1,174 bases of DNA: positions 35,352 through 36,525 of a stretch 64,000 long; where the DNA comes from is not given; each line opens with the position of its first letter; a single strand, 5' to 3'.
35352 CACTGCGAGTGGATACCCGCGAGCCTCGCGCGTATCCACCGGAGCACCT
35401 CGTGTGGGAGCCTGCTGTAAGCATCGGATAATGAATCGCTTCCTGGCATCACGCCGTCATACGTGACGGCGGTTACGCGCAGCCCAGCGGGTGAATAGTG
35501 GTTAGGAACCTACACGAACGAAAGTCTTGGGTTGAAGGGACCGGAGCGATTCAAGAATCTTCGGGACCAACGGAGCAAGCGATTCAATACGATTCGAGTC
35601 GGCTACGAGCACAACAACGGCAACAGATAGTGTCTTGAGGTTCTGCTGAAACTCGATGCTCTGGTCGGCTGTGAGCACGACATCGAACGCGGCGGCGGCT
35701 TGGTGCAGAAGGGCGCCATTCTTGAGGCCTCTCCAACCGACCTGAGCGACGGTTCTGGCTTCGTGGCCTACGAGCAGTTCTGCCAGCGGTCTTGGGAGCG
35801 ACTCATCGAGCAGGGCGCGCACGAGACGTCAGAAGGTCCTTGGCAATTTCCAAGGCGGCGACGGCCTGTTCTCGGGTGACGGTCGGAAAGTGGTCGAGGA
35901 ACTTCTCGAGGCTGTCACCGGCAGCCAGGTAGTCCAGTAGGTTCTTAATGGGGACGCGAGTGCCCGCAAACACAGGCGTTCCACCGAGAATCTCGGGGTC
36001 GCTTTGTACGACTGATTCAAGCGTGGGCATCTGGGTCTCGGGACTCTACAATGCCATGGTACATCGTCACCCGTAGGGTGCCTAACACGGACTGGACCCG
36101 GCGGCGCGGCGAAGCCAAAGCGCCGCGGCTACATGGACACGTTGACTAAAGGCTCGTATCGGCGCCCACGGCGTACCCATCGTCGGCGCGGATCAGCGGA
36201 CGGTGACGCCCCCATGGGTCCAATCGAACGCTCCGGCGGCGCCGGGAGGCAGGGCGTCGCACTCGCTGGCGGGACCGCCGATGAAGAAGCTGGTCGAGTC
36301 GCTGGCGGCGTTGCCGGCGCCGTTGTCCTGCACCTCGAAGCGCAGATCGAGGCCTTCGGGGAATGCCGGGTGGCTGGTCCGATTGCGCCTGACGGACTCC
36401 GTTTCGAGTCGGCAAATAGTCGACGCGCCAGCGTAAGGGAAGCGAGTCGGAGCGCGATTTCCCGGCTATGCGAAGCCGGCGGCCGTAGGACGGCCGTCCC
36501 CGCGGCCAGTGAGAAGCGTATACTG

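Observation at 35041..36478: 1.4-kb segment bracketed by ~103-bp inverted repeats carrying a DUF433/DUF5615 toxin-antitoxin pair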

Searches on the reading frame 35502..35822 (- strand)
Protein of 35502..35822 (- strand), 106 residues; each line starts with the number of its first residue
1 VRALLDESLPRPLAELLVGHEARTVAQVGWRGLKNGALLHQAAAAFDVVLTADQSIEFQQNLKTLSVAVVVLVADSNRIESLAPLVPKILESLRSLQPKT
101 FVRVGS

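Call 15: search_protein_families(library=pfam, proteins=[window:35502-35822:-], max_evalue=0.01)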
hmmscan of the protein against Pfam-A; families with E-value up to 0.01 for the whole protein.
window:35502-35822:- (106 aa): 2 families
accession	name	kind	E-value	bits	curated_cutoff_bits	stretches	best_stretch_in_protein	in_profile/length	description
PF18480.7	DUF5615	-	7.6e-07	29.4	23.8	1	1-104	1-107/110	Domain of unknown function (DUF5615)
PF18478.7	PIN_10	-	0.00025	21.5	26.2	1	1-58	1-64/84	PIN like domain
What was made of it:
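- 35502..35822 (-): DUF5615 / PIN-like putative toxin (106 aa). Pfam PF18480, E 7.6e-7, above cut-off (call 15).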

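Call 53: find_homologous_proteins(query=window:35502-35822:-, max_evalue=1e-10)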
Query window:35502-35822:- (106 aa): 435 proteins with E <= 1e-10 among 469 candidates; the best 120 are listed.
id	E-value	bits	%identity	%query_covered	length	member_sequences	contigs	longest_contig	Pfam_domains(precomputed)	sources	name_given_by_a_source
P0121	1.7e-58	213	100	100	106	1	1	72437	PF18480.8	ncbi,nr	ncbi:MAG: DUF5615 family PIN-like protein [Acidobacteria bacterium]|nr:DUF5615 family PIN-like prote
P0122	6.2e-50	185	88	100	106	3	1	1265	PF18480.8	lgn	-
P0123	1.1e-49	185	87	100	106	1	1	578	PF18480.8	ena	-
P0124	2.7e-49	183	86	98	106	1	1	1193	PF18480.8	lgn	-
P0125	3.7e-49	183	86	100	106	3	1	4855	PF18480.8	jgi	jgi:hypothetical protein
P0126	7.4e-49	182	85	100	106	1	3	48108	PF18480.8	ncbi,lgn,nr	ncbi:MAG: DUF5615 family PIN-like protein [Acidobacteria bacterium]|nr:DUF5615 family PIN-like prote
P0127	1.0e-48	182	87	100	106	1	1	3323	PF18480.8,PF18478.8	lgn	-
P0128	3.1e-48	180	85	100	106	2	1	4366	PF18480.8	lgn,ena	-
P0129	7.0e-48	179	85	100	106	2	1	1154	PF18480.8,PF18478.8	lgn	-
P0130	9.5e-47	175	81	100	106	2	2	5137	PF18480.8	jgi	-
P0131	2.2e-44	168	78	100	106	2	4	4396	PF18480.8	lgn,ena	-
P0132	6.5e-44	166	76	100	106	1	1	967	PF18480.8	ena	-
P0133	1.6e-43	165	75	100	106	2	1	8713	PF18480.8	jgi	-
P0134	1.0e-42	162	74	100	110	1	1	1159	PF18480.8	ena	-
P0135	1.1e-42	162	74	100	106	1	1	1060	PF18480.8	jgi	jgi:hypothetical protein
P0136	1.8e-42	162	74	100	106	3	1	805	PF18480.8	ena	-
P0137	2.5e-42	161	75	100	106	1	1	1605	PF18480.8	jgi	jgi:hypothetical protein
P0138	2.6e-42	161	74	100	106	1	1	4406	PF18480.8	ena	-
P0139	4.4e-42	160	73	100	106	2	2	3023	PF18480.8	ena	-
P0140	4.5e-42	160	75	100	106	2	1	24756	PF18480.8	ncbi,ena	-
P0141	1.0e-41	159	75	100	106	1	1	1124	PF18480.8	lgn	-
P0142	1.0e-41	159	74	98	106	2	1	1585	PF18480.8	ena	-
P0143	1.5e-41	159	75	100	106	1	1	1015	PF18480.8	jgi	jgi:hypothetical protein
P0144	1.6e-41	158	75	100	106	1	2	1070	PF18480.8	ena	-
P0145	1.6e-41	158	73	100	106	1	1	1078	PF18480.8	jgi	jgi:hypothetical protein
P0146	1.7e-41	158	74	100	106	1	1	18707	PF18480.8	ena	-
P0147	1.9e-41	158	76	95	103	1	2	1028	PF18480.8,PF18478.8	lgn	-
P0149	2.3e-41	158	71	100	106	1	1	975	PF18480.8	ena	-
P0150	2.3e-41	158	73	100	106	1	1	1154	PF18480.8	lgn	-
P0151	3.2e-41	158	73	100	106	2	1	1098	PF18480.8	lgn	-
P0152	3.7e-41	157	73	100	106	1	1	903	PF18480.8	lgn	-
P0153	4.6e-41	157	73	100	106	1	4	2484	PF18480.8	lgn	-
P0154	5.9e-41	157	73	100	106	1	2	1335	PF18480.8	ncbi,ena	-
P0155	6.7e-41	156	74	100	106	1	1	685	PF18480.8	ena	-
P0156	6.7e-41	156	71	99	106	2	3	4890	PF18480.8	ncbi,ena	-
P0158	9.0e-41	156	74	100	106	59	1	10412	PF18480.8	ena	-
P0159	1.1e-40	156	75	95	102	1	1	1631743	PF18480.8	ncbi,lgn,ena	-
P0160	1.1e-40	156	72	100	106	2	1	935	PF18480.8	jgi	jgi:hypothetical protein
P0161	1.4e-40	156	72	100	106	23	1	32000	PF18480.8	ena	-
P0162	1.8e-40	155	72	100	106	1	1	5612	PF18480.8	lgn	-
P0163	2.0e-40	155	72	100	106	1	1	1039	PF18480.8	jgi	jgi:hypothetical protein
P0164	2.8e-40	154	72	100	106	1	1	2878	PF18480.8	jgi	jgi:hypothetical protein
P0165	2.9e-40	154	74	100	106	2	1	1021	PF18480.8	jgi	-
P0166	3.4e-40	154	73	98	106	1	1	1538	PF18480.8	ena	-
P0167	3.6e-40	154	74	100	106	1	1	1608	PF18480.8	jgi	jgi:hypothetical protein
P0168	3.6e-40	154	70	100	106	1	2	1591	PF18480.8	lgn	-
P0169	4.2e-40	154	71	100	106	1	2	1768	PF18480.8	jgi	jgi:hypothetical protein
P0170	4.4e-40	154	71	100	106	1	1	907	PF18480.8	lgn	-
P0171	5.6e-40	154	73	100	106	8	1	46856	PF18480.8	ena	-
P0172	6.8e-40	153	71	100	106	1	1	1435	PF18480.8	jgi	jgi:hypothetical protein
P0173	8.9e-40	153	71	100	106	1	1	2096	PF18480.8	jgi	jgi:hypothetical protein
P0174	9.4e-40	153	69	100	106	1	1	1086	PF18480.8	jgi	jgi:hypothetical protein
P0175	1.1e-39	153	71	100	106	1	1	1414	PF18480.8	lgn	-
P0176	1.2e-39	153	73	100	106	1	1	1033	PF18480.8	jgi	-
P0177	1.2e-39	153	70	100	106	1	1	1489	PF18480.8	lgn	-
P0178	1.4e-39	152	72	100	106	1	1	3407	PF18480.8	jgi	-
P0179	1.7e-39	152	73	100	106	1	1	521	PF18480.8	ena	-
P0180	1.7e-39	152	72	100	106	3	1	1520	PF18480.8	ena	-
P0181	1.9e-39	152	71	100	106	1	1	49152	PF18480.8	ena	-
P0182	1.9e-39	152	71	100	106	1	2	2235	PF18480.8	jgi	jgi:hypothetical protein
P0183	2.7e-39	151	71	100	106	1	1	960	PF18480.8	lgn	-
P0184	2.7e-39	151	71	100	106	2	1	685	PF18480.8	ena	-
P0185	2.9e-39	151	71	100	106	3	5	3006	PF18480.8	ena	-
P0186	3.3e-39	151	74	94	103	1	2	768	PF18480.8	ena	-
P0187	3.9e-39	151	70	100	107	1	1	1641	PF18480.8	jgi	jgi:hypothetical protein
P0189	4.3e-39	151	70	100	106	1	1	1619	PF18480.8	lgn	-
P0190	4.6e-39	151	69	100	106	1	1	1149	PF18480.8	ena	-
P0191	5.1e-39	150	71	100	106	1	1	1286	PF18480.8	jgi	jgi:predicted nuclease of predicted toxin-antitoxin system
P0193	5.6e-39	150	71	100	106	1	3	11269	PF18480.8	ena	-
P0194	6.5e-39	150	73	97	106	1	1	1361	PF18480.8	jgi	jgi:predicted nuclease of predicted toxin-antitoxin system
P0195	7.6e-39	150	72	99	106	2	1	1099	PF18480.8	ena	-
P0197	8.2e-39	150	74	100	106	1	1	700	PF18480.8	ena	-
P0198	8.4e-39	150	69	100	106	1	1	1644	PF18480.8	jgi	-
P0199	8.8e-39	150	72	100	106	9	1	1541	PF18480.8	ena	-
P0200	9.2e-39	150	72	98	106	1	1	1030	PF18480.8,PF18478.8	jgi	-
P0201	1.2e-38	149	73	100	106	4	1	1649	PF18480.8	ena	-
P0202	1.3e-38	149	70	100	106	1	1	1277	PF18480.8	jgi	jgi:hypothetical protein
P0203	1.4e-38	149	72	100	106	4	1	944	PF18480.8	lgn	-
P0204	1.4e-38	149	73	100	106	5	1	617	PF18480.8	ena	-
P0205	1.4e-38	149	70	100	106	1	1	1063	PF18480.8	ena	-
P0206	1.5e-38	149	72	100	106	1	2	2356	PF18480.8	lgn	-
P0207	1.6e-38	149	71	100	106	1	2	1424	PF18480.8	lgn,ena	-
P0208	1.7e-38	149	70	100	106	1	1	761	PF18480.8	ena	-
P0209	1.7e-38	149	71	100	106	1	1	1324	PF18480.8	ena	-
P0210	1.7e-38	149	72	100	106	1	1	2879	PF18480.8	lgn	-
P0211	1.7e-38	149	69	100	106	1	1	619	PF18480.8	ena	-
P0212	1.9e-38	149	72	100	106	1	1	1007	PF18480.8,PF18478.8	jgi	jgi:hypothetical protein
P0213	1.9e-38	149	71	98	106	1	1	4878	PF18480.8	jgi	jgi:hypothetical protein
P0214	2.0e-38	149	71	100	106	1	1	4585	PF18480.8,PF18478.8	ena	-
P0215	2.1e-38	148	68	100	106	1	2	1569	PF18480.8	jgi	jgi:hypothetical protein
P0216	2.2e-38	148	70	100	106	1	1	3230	PF18480.8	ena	-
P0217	2.4e-38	148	70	98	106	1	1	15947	PF18480.8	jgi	jgi:hypothetical protein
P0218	2.5e-38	148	71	100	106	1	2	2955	PF18480.8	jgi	jgi:hypothetical protein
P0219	2.5e-38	148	70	99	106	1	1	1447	PF18480.8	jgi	jgi:hypothetical protein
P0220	2.7e-38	148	70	100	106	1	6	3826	PF18480.8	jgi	jgi:Domain of unknown function (DUF5615)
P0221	2.9e-38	148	73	98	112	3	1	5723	PF18480.8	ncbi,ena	-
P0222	3.2e-38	148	70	100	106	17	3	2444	PF18480.8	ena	-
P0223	3.5e-38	148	71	100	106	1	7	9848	PF18480.8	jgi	jgi:hypothetical protein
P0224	3.6e-38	148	70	100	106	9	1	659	PF18480.8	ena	-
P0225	3.7e-38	148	69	100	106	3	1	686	PF18480.8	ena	-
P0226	3.8e-38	148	70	100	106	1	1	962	PF18480.8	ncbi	-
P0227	3.8e-38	148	70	100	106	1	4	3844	PF18480.8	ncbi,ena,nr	ncbi:MAG: hypothetical protein DMF92_14350 [Acidobacteria bacterium]|nr:MAG: hypothetical protein DM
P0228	3.9e-38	148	71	100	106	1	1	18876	PF18480.8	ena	-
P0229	3.9e-38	148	70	100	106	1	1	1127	PF18480.8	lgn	-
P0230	4.0e-38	148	69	100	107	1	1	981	PF18480.8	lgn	-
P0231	4.0e-38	148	69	99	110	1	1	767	PF18480.8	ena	-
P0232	4.2e-38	148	69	100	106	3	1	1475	PF18480.8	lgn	-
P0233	4.2e-38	148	70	100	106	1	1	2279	PF18480.8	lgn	-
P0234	4.2e-38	148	69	100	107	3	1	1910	PF18480.8,PF18478.8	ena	-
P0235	4.3e-38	148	71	100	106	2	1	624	PF18480.8,PF18478.8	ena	-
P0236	4.3e-38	147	70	100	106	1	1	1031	PF18480.8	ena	-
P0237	4.4e-38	147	69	100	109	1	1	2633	PF18480.8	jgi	jgi:hypothetical protein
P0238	4.5e-38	147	68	99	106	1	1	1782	PF18480.8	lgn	-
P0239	5.1e-38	147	67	100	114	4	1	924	PF18480.8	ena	-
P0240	5.6e-38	147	71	100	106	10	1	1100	PF18480.8,PF18478.8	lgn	-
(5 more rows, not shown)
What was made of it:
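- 35502..35822 (-): 435 homologues at E <= 1e-10 (call 53).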

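Call 54: find_encoding_contigs(protein=P0140, flank=10000, max_places=2)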
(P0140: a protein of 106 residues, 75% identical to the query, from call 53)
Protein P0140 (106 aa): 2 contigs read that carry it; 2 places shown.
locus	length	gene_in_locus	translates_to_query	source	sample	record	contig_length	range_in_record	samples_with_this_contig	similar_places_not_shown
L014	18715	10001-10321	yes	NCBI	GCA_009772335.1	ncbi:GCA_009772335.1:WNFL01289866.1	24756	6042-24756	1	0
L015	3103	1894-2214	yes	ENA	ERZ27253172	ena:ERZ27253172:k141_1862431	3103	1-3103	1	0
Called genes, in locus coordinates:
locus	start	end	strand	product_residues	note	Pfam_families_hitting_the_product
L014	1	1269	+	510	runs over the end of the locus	PF06537:DHOR (weak)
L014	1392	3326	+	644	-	PF13757:VIT_2, PF08487:VIT, PF00092:VWA, PF13519:VWA_2, PF13768:VWA_3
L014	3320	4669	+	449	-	PF00072:Response_reg, PF00486:Trans_reg_C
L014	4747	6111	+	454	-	PF00512:HisKA, PF02518:HATPase_c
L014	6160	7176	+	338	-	PF03141:Methyltransf_29 (weak), PF13489:Methyltransf_23, PF05175:MTS (weak), PF08241:Methyltransf_11, PF08242:Methyltransf_12, PF13649:Methyltransf_25, PF13847:Methyltransf_31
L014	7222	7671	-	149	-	PF14534:DUF4440, PF12680:SnoaL_2 (weak)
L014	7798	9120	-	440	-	PF01436:NHL (faint), PF17170:DUF5128 (faint)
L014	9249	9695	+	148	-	PF07681:DoxX (weak)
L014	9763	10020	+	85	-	PF04255:DUF433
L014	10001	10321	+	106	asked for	PF18480:DUF5615 (weak)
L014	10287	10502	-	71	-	-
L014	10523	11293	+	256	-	-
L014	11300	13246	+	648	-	PF00072:Response_reg, PF08447:PAS_3, PF00512:HisKA, PF02518:HATPase_c, PF00072:Response_reg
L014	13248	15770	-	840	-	PF00989:PAS, PF08448:PAS_4, PF13188:PAS_8 (weak), PF13426:PAS_9, PF01590:GAF, PF13185:GAF_2, PF00512:HisKA, PF02518:HATPase_c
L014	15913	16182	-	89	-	PF10041:DUF2277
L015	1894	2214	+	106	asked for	PF18480:DUF5615 (weak)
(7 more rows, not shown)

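Call 55: find_encoding_contigs(protein=P0126, flank=5000, max_places=3)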
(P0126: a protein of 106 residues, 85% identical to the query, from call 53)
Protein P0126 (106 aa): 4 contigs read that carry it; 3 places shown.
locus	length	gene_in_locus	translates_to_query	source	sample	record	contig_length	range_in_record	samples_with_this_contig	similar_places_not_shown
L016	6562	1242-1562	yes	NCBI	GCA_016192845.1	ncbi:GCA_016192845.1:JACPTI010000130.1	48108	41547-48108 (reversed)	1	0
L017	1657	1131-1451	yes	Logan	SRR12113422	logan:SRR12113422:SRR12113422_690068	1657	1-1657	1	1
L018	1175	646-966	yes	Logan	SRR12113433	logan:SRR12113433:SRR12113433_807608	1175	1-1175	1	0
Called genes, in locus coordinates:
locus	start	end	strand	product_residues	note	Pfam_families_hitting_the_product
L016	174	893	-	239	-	-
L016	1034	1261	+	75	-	PF04255:DUF433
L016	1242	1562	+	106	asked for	PF18480:DUF5615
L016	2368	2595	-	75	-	-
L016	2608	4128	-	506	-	PF02789:Peptidase_M17_N, PF00883:Peptidase_M17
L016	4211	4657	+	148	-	-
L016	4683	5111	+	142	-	-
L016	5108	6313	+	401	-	PF00534:Glycos_transf_1, PF13692:Glyco_trans_1_4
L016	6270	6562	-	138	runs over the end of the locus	PF14464:Prok-JAB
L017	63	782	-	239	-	-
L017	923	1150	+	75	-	PF04255:DUF433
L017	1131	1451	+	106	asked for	PF18480:DUF5615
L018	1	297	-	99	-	?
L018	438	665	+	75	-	PF04255:DUF433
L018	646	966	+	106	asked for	PF18480:DUF5615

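Call 56: find_encoding_contigs(protein=P0125, flank=5000, max_places=2)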
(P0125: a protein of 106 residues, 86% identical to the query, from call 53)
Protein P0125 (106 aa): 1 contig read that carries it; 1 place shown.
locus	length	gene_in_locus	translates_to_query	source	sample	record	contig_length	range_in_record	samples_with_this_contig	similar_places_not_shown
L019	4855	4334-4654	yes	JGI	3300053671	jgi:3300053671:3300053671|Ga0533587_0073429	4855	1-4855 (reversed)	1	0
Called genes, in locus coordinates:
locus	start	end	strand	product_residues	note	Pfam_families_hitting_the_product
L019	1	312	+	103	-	?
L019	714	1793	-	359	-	PF05598:DUF772, PF01609:DDE_Tnp_1, PF13751:DDE_Tnp_1_6 (weak)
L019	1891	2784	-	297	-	PF23023:Anti-Pycsar_Apyc1, PF00753:Lactamase_B (weak), PF12706:Lactamase_B_2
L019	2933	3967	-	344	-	PF00756:Esterase, PF00561:Abhydrolase_1 (weak), PF12697:Abhydrolase_6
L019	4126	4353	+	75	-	PF04255:DUF433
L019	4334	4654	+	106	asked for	PF18480:DUF5615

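Call 94: search_protein_families(library=ncbifam, proteins=[window:35502-35822:-], max_evalue=0.01)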
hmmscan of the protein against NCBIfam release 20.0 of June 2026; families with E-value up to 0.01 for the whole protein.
window:35502-35822:- (106 aa): 0 families

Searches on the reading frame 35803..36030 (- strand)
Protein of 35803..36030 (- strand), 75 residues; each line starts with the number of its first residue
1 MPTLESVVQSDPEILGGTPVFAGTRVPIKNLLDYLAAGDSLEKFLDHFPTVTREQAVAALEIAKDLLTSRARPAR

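Call 15: search_protein_families(library=pfam, proteins=[window:35803-36030:-], max_evalue=0.01)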
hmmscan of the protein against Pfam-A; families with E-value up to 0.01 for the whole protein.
window:35803-36030:- (75 aa): 1 family
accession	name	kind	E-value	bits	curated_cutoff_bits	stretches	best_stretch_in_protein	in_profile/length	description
PF04255.20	DUF433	-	1.3e-19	70.2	23.6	1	8-61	1-54/56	Protein of unknown function (DUF433)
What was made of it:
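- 35803..36030 (-): DUF433 putative antitoxin (75 aa). Overlaps the toxin gene by 20 nt. Pfam PF04255, E 1.3e-19 (call 15).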

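Call 94: search_protein_families(library=ncbifam, proteins=[window:35803-36030:-], max_evalue=0.01)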
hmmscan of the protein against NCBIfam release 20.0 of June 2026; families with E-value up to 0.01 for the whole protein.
window:35803-36030:- (75 aa): 0 families

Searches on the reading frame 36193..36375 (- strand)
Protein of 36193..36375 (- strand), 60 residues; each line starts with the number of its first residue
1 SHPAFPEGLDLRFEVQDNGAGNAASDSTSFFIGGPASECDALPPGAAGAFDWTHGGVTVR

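Call 15: search_protein_families(library=pfam, proteins=[window:36193-36375:-], max_evalue=0.01)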
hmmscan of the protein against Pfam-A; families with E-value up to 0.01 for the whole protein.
window:36193-36375:- (60 aa): 0 families

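Call 66: search_protein_representatives(protein=window:36196-36375:-)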
Query: 60 residues. Proteins with E-value up to 0.001 (for the whole library): 9; up to 1e-10: 1; up to 1e-30: 0. The best 9 are listed.
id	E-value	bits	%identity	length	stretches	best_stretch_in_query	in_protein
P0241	4.7e-23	96.4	98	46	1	15-60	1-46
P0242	7.5e-10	54.8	53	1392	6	9-29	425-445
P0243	1.7e-08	50.5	48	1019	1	1-25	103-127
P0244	9.0e-08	48.2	51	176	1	4-60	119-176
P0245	1.6e-07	47.5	51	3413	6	8-28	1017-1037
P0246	1.1e-06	44.8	36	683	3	6-50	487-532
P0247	6.5e-05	39.2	32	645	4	11-53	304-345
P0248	1.0e-04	38.6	38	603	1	15-40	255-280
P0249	6.6e-04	36.1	42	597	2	1-37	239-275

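Call 67: search_protein_families(library=pfam, proteins=[P0244, P0246, P0247, P0243], max_evalue=0.01)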
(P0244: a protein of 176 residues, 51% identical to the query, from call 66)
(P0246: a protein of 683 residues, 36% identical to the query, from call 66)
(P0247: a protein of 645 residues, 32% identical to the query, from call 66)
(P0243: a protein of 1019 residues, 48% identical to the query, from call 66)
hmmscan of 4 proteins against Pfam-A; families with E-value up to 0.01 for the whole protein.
P0244 (176 aa): 0 families

P0246 (683 aa): 3 families
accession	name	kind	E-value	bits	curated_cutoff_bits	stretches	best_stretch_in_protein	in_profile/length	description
PF07705.17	CARDB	-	3e-58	194.7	22.7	3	366-463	2-100/101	CARDB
PF11824.13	DUF3344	-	2e-14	54.3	27.2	1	2-146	158-275/275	Protein of unknown function (DUF3344)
PF18573.7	BclA_C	-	1.3e-06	28.7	38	0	371-444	36-105/128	BclA C-terminal domain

P0247 (645 aa): 5 families
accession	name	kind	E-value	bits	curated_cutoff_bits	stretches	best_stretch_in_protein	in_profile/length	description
PF07705.17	CARDB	-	1.1e-78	260.3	22.7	4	177-273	2-99/101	CARDB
PF18083.6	PutA_N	-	6.1e-05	23.4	25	0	273-301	46-74/113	Proline utilization A N-terminal domain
PF22027.1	NS3_helicase_C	-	9.6e-05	22.9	28.5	0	251-309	74-132/141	NS3 RNA helicase, C-terminal helical domain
PF25307.1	SEA_Gpr126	-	0.00068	20.1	29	0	176-200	19-43/115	SEA domain of adhesion GPCR Gpr126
PF20622.4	Big_15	-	0.0078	16.5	27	0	394-435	13-52/82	Bacterial Ig domain (Big_16)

P0243 (1019 aa): 5 families
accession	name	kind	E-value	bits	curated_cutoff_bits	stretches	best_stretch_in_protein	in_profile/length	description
PF00084.26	Sushi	-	1.4e-17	64.2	20.7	0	509-527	23-41/56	Sushi repeat (SCR repeat)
PF25330.1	C2_nem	-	5.3e-17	62.5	27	0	392-420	6-34/142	Nematode specific C2 domain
PF24224.1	DUF7440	-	2.4e-08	34.5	25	0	193-210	11-28/110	Family of unknown function (DUF7440)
PF16984.11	Grp7_allergen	-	0.0047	17.4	21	0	110-154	85-129/180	Group 7 allergen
PF06136.19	SOK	-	0.0063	17.2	24.3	0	507-520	46-59/89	SOSEKI protein DIX-like domain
